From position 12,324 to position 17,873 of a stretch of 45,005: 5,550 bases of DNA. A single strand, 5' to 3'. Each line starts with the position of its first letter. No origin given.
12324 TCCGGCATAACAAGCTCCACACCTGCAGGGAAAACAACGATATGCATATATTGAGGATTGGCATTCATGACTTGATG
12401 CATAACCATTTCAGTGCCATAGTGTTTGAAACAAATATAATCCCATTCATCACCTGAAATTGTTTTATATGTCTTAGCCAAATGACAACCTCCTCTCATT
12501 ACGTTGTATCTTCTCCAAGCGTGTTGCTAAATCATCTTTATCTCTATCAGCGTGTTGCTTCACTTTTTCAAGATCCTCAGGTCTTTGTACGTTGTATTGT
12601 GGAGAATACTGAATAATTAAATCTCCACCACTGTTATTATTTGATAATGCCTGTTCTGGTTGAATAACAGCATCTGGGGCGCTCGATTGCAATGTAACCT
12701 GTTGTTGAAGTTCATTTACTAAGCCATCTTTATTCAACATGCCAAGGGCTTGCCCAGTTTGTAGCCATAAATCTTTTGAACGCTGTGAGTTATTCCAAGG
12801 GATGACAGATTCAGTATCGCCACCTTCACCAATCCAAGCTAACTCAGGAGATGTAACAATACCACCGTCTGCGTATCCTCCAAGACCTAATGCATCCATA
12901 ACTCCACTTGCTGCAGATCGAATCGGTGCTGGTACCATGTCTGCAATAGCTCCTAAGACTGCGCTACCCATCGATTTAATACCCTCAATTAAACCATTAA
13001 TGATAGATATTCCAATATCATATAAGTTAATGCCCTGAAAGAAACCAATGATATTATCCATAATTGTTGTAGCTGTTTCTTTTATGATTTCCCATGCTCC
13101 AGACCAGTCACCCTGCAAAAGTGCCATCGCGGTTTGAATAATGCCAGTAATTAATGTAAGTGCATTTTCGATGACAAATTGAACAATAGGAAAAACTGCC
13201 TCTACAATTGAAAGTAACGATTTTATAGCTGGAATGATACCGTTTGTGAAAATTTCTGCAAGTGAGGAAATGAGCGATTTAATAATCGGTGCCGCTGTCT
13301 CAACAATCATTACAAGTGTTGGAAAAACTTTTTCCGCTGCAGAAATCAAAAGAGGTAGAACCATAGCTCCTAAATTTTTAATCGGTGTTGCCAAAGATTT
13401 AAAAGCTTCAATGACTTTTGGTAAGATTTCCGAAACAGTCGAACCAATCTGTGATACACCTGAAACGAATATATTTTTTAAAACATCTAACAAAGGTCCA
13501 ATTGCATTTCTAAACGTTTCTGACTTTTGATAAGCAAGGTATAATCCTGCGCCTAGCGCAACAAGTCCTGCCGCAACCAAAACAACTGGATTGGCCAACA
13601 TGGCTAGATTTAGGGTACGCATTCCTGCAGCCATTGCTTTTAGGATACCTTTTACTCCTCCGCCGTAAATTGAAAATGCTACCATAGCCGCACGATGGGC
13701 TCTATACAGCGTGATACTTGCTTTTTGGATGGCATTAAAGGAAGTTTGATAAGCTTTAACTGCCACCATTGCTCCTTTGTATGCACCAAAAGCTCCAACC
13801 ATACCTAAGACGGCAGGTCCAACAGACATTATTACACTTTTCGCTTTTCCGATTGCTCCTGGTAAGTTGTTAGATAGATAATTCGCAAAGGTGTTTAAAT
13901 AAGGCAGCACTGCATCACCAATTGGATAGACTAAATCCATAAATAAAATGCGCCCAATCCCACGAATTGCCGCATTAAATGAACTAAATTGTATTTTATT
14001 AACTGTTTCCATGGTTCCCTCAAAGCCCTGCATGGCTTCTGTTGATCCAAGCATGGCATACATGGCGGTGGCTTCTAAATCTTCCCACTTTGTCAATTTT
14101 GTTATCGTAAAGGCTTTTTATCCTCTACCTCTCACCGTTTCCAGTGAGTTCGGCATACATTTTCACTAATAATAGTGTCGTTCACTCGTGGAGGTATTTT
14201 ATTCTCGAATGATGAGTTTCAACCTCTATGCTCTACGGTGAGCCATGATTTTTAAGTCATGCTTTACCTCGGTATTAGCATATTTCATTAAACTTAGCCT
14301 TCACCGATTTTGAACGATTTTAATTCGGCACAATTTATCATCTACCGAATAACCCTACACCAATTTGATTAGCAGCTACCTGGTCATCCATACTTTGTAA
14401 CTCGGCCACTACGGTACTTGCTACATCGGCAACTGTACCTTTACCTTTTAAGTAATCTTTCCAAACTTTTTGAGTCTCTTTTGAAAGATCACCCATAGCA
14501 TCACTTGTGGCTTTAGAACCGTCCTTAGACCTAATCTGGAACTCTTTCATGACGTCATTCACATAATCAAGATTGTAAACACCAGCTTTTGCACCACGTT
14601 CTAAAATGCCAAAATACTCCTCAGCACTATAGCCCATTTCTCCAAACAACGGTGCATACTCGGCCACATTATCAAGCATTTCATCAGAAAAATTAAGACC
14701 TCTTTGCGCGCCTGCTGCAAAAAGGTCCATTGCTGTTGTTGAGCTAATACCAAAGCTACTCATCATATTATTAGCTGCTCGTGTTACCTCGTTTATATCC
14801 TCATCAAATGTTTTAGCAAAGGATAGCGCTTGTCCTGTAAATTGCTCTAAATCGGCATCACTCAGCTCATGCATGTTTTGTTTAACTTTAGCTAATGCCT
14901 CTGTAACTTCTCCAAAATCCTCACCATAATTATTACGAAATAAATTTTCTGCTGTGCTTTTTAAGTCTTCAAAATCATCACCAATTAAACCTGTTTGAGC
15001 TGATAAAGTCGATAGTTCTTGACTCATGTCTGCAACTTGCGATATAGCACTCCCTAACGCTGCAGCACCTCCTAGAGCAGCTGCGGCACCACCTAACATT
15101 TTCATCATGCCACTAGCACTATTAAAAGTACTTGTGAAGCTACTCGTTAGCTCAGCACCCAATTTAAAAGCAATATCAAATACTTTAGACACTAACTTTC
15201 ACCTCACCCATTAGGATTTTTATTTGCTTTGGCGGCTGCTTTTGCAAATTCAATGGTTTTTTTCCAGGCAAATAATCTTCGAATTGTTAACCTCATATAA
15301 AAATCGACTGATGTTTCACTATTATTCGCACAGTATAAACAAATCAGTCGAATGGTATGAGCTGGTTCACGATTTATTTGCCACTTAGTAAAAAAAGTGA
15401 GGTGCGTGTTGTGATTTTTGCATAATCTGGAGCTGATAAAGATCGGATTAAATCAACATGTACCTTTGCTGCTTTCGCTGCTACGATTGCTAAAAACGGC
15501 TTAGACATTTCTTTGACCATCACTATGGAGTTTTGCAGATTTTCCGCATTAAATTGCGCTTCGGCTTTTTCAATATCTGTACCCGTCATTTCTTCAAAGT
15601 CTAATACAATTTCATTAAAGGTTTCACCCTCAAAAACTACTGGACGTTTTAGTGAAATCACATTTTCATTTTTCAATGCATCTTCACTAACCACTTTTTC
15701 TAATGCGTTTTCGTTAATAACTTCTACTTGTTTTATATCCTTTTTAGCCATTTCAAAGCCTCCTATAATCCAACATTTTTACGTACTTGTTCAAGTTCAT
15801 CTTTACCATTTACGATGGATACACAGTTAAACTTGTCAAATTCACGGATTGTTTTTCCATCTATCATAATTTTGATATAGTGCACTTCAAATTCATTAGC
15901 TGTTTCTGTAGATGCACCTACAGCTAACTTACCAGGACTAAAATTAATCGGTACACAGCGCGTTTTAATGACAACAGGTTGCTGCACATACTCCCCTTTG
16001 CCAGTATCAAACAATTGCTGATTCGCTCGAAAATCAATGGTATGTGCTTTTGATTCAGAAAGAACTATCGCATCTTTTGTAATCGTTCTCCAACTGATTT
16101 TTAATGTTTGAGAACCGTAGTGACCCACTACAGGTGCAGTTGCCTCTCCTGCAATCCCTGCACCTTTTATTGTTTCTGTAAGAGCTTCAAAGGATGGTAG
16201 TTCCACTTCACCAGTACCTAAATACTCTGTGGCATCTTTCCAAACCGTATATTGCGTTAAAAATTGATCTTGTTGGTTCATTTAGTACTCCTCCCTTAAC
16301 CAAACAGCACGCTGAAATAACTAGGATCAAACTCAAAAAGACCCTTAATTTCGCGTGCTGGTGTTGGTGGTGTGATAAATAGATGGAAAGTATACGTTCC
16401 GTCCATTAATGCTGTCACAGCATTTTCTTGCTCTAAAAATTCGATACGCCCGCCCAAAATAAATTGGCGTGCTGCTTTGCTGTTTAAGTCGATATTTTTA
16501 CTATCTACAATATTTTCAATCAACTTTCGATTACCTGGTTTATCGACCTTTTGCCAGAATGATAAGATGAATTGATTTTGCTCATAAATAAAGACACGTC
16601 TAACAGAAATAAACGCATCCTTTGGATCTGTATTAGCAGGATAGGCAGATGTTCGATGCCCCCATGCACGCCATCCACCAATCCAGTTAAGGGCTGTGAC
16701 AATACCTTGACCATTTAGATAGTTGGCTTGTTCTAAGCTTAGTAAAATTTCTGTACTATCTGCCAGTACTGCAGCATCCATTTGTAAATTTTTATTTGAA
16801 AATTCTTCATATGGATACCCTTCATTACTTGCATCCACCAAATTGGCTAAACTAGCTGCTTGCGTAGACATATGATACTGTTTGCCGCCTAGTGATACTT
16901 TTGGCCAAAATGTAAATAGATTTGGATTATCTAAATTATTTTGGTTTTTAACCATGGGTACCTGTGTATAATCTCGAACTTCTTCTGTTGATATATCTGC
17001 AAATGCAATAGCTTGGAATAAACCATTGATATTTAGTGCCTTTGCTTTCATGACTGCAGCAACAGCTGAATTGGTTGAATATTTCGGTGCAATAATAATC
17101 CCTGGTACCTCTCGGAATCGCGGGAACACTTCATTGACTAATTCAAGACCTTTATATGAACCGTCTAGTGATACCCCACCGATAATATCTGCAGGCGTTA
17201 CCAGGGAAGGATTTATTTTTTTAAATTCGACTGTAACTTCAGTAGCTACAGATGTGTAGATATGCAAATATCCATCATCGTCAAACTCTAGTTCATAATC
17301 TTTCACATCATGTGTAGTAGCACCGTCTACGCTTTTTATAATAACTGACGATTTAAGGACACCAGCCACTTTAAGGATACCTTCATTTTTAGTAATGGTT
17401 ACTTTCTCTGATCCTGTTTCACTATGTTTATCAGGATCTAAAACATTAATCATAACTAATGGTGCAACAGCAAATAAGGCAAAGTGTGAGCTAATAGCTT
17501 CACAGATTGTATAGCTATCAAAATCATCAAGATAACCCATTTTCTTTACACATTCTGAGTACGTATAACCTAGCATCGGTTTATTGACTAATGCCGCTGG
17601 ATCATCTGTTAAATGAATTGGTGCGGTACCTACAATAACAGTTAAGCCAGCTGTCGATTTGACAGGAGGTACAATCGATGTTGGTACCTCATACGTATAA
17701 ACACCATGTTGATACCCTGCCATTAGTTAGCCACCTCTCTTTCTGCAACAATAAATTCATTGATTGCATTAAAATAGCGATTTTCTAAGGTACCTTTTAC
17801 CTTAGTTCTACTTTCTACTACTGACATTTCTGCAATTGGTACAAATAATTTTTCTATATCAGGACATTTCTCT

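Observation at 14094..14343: Tape measure gene interrupted by a 250-nt element with group I intron hallmarks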

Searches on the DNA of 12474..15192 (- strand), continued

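Call 43: search_dna_similar(query=window:14080-14360:-, collection=plasmids, mode=distant, max_rows=25, max_evalue=0.001)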
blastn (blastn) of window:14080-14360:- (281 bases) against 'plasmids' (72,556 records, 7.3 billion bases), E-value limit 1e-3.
Records with a match: 45; places in all: 46; records where one place covers at least 80% of the query: 6.
Best place of each record, by identity: 90-95% 4; 80-90% 28; 60-80% 13.
By first word of the organism name: Bacillus 30; Clostridium 9; Limosilactobacillus 3; Clostridioides 2; Aneurinibacillus 1.
By predicted mobility (MOB-suite, as given by PLSDB): non-mobilizable 45.
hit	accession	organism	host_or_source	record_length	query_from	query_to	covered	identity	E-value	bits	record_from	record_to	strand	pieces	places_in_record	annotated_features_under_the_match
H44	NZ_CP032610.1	Bacillus thuringiensis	single cell,soil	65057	10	281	97%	71.4%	1e-30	140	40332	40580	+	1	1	hypothetical protein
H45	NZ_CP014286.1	Bacillus thuringiensis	cell culture,soil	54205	10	281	97%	71.4%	1e-30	140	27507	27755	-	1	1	hypothetical protein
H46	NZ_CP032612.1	Bacillus thuringiensis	single cell,soil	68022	1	281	100%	68.4%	4e-17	96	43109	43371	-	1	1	none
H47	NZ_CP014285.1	Bacillus thuringiensis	cell culture,soil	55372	1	281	100%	68.4%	4e-17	96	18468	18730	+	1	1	none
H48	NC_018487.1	Bacillus thuringiensis HD-771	-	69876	10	281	97%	69.6%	8e-20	104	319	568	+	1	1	hypothetical protein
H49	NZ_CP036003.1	Bacillus mycoides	cell culture,soil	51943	10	281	97%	66.2%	2e-14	87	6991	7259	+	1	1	hypothetical protein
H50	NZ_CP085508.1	Bacillus cereus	soil sample,soil from tomato plant roots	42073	9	281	69%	80.7%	9e-26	180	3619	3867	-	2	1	phage tail tape measure protein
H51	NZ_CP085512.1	Bacillus cereus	soil sample,soil from tomato plant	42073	9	281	69%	80.7%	9e-26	180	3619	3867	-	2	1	phage tail tape measure protein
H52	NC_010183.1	Bacillus mycoides KBAB4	-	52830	12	281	67%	79.8%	8e-20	160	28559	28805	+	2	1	hypothetical protein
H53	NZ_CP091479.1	Bacillus cereus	cell culture,soil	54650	8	281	58%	86.2%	9e-26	191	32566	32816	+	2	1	phage tail tape measure protein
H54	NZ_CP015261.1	Bacillus wiedmannii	Caenorhabditis elegans,whole organism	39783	9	281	57%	82.3%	4e-17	152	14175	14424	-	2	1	phage tail tape measure protein | hypothetical protein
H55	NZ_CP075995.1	Clostridium perfringens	Antibiotic associated diarrhea, human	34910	38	267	50%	79.2%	3e-7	117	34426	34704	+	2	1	phage tail tape measure protein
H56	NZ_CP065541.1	Limosilactobacillus reuteri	Yak,cell culture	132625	127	262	48%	70.1%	3e-7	63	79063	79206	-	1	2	none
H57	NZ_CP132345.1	Clostridium butyricum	Homo sapiens,Faeces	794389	156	268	40%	79.0%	8e-20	104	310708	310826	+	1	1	none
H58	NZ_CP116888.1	Aneurinibacillus sp. Ricciae_BoGa-3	whole organism,Plant material,Lab grown ...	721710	81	178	35%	78.8%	1e-12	82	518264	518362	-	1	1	none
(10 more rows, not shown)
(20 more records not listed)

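Call 44: get_annotated_region(hit=H52, flank=2500)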
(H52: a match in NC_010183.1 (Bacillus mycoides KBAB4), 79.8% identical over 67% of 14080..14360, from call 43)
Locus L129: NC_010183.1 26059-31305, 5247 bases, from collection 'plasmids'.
description: Bacillus mycoides KBAB4 plasmid pBWB404, complete sequence
organism: Bacillus mycoides KBAB4 (NCBI taxid 315730)
taxonomy: Bacteria; Bacillota; Bacilli; Bacillales; Bacillaceae; Bacillus; Bacillus mycoides; Bacillus mycoides KBAB4
host: -; source: -; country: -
typing (MOB-suite, as given by PLSDB): non-mobilizable; replicon rep_cluster_1520,rep_cluster_1698,rep_cluster_1912
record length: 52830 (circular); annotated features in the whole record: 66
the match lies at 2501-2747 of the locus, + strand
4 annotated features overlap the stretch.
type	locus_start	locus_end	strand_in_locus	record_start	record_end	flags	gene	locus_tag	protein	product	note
CDS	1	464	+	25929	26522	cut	-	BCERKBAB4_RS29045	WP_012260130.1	major tail protein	GO:0019068 - virion assembly [Evidence IEA]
CDS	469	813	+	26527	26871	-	-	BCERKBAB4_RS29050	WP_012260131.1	hypothetical protein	-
CDS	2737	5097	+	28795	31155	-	-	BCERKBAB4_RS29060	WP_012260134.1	hypothetical protein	-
CDS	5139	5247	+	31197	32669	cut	-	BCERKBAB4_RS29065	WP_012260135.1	distal tail protein Dit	GO:0016032 - viral process [Evidence IEA]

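Call 57: search_rna_families(sources=[L129, L127, L125, L128], threshold=evalue, max_evalue=0.1)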
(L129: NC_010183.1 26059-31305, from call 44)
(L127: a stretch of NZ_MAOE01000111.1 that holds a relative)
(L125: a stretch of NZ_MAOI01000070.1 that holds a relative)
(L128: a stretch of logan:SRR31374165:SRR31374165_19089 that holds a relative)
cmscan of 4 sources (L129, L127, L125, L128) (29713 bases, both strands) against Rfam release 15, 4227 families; matches with E-value up to 0.1: 1.
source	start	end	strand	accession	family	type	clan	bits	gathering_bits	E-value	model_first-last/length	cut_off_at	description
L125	7188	7405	+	RF00028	Intron_gpI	Intron;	-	91.6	50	1.6e-22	1-253/253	no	Group I catalytic intron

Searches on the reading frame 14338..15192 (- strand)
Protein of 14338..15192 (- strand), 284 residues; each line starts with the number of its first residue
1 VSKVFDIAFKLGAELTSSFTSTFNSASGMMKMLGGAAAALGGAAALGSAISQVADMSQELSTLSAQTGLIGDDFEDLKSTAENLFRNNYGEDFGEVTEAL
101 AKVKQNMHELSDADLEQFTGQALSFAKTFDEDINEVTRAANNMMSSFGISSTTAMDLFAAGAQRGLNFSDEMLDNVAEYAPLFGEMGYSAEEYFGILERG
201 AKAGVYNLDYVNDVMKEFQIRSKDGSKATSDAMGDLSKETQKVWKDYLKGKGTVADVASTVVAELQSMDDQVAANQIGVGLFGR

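Call 5: search_protein_families(library=pfam, proteins=[window:14338-15192:-], max_evalue=0.1)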
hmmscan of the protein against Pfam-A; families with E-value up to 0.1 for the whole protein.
window:14338-15192:- (284 aa): 6 families
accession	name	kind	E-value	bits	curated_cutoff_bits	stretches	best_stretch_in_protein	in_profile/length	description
PF10145.14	PhageMin_Tail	-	5.8e-24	85.5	33.2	1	89-283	7-201/201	Phage-related minor tail protein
PF09903.14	DUF2130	-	0.00052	19.8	26.7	0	205-259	182-238/255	Uncharacterized protein conserved in bacteria (DUF2130)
PF21865.2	TLN1-like_RS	-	0.0058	17.2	27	1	99-159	23-83/165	Talin 1-like, rod segment domain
PF05884.17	ZYG-11_interact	-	0.047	13.5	25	1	88-160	39-106/295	Interactor of ZYG-11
PF05388.16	Carbpep_Y_N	-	0.056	14.2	25.8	0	226-246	66-86/127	Carboxypeptidase Y pro-peptide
PF18131.8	KN17_SH3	-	0.095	13.2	27.9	0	242-270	18-46/53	KN17 SH3-like domain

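Call 6: search_protein_families(library=phrogs, proteins=[window:14338-15192:-], max_evalue=0.001)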
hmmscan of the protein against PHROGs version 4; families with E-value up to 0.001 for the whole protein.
window:14338-15192:- (284 aa): 15 families
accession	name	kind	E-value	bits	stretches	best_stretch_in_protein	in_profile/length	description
phrog_5218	-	unknown function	5.5e-53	181.5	1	18-282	198-500/1599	-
phrog_1272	-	tail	1.6e-46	159.7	1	19-284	212-489/1606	tail length tape measure protein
phrog_5755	-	tail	2.6e-38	133.3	1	24-284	228-474/541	tail length tape measure protein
phrog_28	-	tail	6.4e-23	82.3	1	27-283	254-507/1228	tail length tape measure protein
phrog_1533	-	tail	1.1e-21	77.2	1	18-270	214-471/1688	tail length tape measure protein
phrog_58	-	tail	1.3e-17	64.5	1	17-269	292-540/1544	tail length tape measure protein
phrog_37298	-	unknown function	1.6e-15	57.2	1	93-272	232-410/1088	-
phrog_991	-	tail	1.6e-14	53.5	1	17-242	260-488/1966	tail length tape measure protein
phrog_2337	-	tail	3.3e-10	39.8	1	162-283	352-473/1326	tail length tape measure protein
phrog_24320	-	tail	6.8e-07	29.4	1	29-207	355-526/526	tail length tape measure protein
phrog_11489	-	unknown function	2.8e-06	26.6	1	51-245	181-358/1717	-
phrog_167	-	tail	7.9e-06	24.8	1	17-268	249-489/1555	tail length tape measure protein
phrog_19166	-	unknown function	8.4e-05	23.1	1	19-148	30-155/255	-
phrog_339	-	tail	0.00028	20.2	1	25-110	42-132/1123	tail length tape measure protein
phrog_9228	-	tail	0.00059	19.2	1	12-282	175-401/1425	tail length tape measure protein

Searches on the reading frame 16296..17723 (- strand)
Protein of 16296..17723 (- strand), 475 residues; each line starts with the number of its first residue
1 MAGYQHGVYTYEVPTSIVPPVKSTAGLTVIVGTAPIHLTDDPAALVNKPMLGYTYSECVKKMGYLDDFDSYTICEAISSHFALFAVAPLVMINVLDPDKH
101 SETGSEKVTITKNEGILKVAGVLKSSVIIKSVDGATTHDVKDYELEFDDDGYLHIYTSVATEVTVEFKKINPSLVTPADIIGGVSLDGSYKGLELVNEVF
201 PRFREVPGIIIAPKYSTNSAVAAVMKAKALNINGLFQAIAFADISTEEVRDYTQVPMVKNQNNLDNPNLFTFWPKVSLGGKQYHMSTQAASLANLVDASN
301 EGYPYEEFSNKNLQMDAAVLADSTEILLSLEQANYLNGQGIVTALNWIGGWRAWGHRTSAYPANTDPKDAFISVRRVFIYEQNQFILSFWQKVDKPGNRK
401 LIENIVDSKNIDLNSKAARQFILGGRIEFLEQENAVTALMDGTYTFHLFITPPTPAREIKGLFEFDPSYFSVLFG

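Call 41: find_encoding_contigs(protein=window:16296-17723:-, flank=4000, max_places=4)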
Protein window:16296-17723:- (475 aa): no gene with exactly this product is on record in the collection.
